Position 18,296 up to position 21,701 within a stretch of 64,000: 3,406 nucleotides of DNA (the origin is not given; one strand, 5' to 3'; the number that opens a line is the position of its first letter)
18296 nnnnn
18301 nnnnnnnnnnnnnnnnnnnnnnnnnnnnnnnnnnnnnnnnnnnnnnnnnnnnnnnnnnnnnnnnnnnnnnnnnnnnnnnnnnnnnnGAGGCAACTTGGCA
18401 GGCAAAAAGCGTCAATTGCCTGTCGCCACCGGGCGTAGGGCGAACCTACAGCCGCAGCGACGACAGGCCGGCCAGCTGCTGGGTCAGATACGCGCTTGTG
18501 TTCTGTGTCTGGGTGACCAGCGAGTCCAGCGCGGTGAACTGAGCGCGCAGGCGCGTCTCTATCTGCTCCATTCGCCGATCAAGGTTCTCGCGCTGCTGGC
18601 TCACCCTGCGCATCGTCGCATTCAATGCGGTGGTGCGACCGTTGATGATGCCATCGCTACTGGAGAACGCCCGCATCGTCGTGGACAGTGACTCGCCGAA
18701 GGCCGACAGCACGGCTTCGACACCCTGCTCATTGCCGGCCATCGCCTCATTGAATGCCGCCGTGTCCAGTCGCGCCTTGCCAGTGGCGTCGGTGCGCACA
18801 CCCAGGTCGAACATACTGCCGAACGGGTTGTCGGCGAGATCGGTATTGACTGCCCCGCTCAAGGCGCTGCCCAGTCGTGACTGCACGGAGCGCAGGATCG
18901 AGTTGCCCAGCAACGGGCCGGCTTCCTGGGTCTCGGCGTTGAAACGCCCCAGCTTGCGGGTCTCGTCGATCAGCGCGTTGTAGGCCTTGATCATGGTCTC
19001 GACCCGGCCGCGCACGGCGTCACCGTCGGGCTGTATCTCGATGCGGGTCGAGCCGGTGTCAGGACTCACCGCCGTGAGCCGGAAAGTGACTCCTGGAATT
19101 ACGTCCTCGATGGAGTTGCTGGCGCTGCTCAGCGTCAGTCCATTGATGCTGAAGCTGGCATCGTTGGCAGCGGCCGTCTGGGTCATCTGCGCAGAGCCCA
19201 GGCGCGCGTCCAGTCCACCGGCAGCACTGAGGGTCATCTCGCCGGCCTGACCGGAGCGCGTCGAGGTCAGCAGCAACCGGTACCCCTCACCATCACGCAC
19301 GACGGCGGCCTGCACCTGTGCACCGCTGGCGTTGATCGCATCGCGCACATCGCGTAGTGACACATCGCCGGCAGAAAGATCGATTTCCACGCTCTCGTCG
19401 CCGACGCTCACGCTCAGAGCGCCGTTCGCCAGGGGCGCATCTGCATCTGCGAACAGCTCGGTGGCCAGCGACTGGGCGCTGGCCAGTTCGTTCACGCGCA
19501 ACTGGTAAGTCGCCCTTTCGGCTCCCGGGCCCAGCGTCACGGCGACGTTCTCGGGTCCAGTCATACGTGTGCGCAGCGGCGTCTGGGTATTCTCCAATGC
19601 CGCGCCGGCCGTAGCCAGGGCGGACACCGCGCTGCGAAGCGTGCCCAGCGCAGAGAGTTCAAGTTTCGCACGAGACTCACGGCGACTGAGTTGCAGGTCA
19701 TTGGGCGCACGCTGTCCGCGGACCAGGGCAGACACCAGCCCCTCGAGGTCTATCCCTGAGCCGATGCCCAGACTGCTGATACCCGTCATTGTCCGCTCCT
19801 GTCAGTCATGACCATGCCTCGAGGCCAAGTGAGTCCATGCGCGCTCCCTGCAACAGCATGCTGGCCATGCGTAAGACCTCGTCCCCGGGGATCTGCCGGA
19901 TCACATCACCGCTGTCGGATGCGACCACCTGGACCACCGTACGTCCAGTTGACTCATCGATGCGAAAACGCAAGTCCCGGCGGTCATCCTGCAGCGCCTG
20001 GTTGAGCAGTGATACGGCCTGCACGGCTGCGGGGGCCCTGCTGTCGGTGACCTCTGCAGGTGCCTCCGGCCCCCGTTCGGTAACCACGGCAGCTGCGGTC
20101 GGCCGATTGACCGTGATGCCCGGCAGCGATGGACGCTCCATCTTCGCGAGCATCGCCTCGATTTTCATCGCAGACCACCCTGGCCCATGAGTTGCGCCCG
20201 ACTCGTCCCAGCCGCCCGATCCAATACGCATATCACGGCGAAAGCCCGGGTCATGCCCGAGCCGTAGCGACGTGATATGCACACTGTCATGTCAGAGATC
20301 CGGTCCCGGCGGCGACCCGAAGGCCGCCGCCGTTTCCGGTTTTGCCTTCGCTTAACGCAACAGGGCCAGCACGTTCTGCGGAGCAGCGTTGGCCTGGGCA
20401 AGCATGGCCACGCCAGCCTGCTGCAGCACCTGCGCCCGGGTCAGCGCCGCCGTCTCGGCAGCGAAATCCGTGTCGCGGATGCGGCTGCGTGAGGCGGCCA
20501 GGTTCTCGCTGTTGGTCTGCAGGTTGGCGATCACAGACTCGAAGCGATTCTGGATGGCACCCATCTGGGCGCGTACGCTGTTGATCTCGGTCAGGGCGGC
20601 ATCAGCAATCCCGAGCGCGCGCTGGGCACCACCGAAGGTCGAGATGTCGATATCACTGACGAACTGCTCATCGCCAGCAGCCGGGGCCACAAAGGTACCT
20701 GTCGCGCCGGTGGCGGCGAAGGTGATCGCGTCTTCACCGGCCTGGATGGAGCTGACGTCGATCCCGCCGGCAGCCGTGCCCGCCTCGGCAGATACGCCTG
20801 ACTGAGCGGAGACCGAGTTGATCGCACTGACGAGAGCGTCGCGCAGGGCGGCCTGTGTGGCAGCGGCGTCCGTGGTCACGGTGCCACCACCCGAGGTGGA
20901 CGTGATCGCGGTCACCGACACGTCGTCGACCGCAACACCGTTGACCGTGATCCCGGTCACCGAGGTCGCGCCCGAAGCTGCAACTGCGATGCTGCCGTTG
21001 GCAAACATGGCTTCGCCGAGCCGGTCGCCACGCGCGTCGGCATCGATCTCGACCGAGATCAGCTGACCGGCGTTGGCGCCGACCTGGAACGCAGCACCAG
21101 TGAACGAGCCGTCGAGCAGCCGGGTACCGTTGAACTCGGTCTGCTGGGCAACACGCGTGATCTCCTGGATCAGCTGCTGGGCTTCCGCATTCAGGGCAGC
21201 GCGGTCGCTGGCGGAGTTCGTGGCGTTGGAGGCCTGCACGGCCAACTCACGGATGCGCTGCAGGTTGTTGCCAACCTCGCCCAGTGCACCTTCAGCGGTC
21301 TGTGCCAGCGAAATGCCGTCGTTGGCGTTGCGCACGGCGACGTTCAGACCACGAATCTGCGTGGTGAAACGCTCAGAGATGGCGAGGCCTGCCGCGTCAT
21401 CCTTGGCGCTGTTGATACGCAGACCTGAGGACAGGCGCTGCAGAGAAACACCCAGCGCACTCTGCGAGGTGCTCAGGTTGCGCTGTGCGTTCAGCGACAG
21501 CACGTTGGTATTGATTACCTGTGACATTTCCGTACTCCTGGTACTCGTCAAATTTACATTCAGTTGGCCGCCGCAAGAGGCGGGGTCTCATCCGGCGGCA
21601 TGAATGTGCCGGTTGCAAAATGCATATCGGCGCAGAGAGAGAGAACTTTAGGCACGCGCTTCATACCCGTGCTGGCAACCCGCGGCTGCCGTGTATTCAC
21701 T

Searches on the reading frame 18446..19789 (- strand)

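Call 26: search_protein_families(library=pfam, proteins=[window:18446-19789:-], max_evalue=0.001)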
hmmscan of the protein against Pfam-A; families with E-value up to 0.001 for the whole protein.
window:18446-19789:- (447 aa): 3 families
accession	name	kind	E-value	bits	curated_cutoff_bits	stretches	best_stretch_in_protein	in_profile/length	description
PF07195.17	FliD_C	-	3.9e-45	154.5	25.4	1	208-429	1-235/236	Flagellar hook-associated protein 2 C-terminus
PF02465.23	FliD_N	-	9.4e-13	49.1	24.8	1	11-106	1-97/97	Flagellar hook-associated protein 2 N-terminus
PF07196.18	Flagellin_IN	-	3.8e-07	30.6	22.7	1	127-177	6-54/55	Flagellin hook IN motif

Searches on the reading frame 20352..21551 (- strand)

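Call 26: search_protein_families(library=pfam, proteins=[window:20352-21551:-], max_evalue=0.001)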
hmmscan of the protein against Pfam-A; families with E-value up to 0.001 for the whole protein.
window:20352-21551:- (399 aa): 2 families
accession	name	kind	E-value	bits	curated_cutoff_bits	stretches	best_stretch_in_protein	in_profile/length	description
PF00669.25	Flagellin_N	-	1.7e-46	158.1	26.6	1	13-151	1-139/139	Bacterial flagellin N-terminal helical region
PF00700.27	Flagellin_C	-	7.3e-26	90.8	23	1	314-398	2-86/86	Bacterial flagellin C-terminal helical region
